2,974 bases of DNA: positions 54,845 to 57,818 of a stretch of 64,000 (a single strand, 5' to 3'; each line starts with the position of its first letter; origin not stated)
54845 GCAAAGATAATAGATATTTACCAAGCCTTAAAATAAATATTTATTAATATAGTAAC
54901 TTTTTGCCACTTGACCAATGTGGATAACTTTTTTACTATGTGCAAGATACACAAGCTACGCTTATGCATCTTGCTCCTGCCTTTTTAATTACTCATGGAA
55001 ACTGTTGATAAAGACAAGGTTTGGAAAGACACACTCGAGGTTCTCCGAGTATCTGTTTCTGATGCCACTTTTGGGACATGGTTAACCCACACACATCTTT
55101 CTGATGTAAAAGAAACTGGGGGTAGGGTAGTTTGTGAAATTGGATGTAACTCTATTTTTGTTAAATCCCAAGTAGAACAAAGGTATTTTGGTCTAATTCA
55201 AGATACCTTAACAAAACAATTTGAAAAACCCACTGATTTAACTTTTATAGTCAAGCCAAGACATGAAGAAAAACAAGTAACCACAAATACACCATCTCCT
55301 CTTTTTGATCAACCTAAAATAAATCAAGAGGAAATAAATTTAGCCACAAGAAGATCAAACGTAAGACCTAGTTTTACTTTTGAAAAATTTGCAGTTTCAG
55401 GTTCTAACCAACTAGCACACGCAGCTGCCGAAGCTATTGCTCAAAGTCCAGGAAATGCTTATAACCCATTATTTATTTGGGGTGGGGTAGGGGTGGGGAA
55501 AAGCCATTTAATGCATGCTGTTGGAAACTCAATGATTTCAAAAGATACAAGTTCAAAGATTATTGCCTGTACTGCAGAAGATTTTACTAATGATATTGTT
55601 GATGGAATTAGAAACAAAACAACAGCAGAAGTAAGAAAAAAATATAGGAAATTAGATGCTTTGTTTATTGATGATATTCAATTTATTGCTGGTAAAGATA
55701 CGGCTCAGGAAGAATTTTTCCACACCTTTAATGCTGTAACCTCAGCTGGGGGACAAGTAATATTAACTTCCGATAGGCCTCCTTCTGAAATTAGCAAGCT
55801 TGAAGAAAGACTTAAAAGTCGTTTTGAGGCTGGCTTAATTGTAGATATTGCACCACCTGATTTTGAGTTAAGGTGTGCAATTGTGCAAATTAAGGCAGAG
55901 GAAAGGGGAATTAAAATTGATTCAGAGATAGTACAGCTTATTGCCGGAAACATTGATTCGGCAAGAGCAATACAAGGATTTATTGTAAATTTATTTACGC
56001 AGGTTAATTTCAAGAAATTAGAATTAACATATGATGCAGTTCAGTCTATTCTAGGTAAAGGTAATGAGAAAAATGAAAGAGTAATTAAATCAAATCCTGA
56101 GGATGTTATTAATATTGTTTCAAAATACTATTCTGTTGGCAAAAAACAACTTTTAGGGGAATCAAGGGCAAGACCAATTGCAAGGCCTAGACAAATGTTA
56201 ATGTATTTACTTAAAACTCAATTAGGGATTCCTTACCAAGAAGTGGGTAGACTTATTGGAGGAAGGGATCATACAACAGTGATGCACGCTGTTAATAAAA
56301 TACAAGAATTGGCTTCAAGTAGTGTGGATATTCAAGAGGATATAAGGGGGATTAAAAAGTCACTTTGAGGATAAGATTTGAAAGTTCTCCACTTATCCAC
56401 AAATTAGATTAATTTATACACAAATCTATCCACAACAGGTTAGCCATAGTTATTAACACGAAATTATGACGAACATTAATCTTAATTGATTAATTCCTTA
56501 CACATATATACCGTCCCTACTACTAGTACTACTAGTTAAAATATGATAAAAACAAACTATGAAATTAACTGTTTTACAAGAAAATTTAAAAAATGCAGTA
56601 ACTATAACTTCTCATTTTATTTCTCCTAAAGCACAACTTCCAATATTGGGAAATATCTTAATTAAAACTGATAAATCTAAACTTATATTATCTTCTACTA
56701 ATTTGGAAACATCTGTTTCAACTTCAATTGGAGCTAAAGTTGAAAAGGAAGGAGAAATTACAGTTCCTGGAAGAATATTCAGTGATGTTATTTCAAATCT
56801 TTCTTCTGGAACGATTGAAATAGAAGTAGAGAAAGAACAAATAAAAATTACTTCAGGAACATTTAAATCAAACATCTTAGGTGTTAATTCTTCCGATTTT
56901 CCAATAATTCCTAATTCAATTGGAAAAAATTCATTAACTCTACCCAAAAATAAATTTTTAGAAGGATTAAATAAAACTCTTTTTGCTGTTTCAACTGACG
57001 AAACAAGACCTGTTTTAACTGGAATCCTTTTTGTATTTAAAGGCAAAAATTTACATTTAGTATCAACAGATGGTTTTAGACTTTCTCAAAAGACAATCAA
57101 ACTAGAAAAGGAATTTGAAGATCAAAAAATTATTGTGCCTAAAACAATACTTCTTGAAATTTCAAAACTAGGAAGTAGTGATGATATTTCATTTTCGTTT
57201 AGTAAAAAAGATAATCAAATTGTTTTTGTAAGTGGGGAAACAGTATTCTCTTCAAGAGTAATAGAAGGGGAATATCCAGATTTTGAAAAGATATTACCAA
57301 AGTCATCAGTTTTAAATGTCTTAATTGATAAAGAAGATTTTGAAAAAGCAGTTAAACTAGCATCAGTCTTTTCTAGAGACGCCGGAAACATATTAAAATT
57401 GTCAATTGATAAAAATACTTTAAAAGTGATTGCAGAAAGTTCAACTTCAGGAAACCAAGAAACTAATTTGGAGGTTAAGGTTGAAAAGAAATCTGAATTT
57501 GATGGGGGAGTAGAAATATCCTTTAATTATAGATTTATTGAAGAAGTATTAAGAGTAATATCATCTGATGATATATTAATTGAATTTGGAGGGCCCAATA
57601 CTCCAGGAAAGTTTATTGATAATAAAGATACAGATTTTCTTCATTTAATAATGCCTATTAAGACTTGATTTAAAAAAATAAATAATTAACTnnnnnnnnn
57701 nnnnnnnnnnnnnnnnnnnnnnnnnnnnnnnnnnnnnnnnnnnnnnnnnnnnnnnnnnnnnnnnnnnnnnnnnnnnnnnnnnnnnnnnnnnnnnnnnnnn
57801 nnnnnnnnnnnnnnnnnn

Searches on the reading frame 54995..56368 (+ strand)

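Call 36: search_protein_families(library=pfam, proteins=[window:54995-56368:+], max_evalue=0.001)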
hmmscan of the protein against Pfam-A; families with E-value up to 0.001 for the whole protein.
window:54995-56368:+ (457 aa): 6 families
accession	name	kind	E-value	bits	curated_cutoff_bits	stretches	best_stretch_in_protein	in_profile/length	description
PF00308.24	Bac_DnaA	-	3.4e-61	206.6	23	1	125-284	3-162/162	Bacterial DnaA ATPAse domain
PF08299.17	Bac_DnaA_C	-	4.3e-24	84.7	31.5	1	368-436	1-69/69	Bacterial dnaA protein helix-turn-helix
PF11638.13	DnaA_N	-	1.8e-07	31.2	24.6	1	8-73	2-64/65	DnaA N-terminal domain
PF00004.35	AAA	-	1.8e-06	28.8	21.2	1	160-278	2-128/131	ATPase family associated with various cellular activities (AAA)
PF01695.23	IstB_IS21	-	9.2e-05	22.5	24.1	1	159-263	95-196/238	IstB-like ATP binding protein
PF13173.12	AAA_14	-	0.00033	21.1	27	1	157-278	3-116/129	AAA domain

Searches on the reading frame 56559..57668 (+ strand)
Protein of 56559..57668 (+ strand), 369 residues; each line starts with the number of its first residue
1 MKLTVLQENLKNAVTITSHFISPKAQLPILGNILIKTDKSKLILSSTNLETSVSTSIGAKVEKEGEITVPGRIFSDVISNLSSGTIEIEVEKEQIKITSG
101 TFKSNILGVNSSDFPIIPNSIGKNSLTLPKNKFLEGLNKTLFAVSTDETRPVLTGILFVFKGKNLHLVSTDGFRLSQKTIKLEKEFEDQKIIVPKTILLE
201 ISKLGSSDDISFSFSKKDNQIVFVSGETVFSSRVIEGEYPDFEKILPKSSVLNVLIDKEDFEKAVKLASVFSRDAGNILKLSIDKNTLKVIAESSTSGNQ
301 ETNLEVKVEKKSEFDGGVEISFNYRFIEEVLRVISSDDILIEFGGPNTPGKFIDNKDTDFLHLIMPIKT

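Call 36: search_protein_families(library=pfam, proteins=[window:56559-57668:+], max_evalue=0.001)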
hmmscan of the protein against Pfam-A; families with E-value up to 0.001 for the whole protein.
window:56559-57668:+ (369 aa): 3 families
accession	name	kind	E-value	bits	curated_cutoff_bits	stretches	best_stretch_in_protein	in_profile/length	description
PF00712.24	DNA_pol3_beta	-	2.4e-33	115.3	24.4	2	1-118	1-120/120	DNA polymerase III beta subunit, N-terminal domain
PF02767.21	DNA_pol3_beta_2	-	1.3e-32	112.9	27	2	127-241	1-116/116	DNA polymerase III beta subunit, central domain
PF02768.20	DNA_pol3_beta_3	-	9.2e-18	64.6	27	1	244-367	2-120/121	DNA polymerase III beta subunit, C-terminal domain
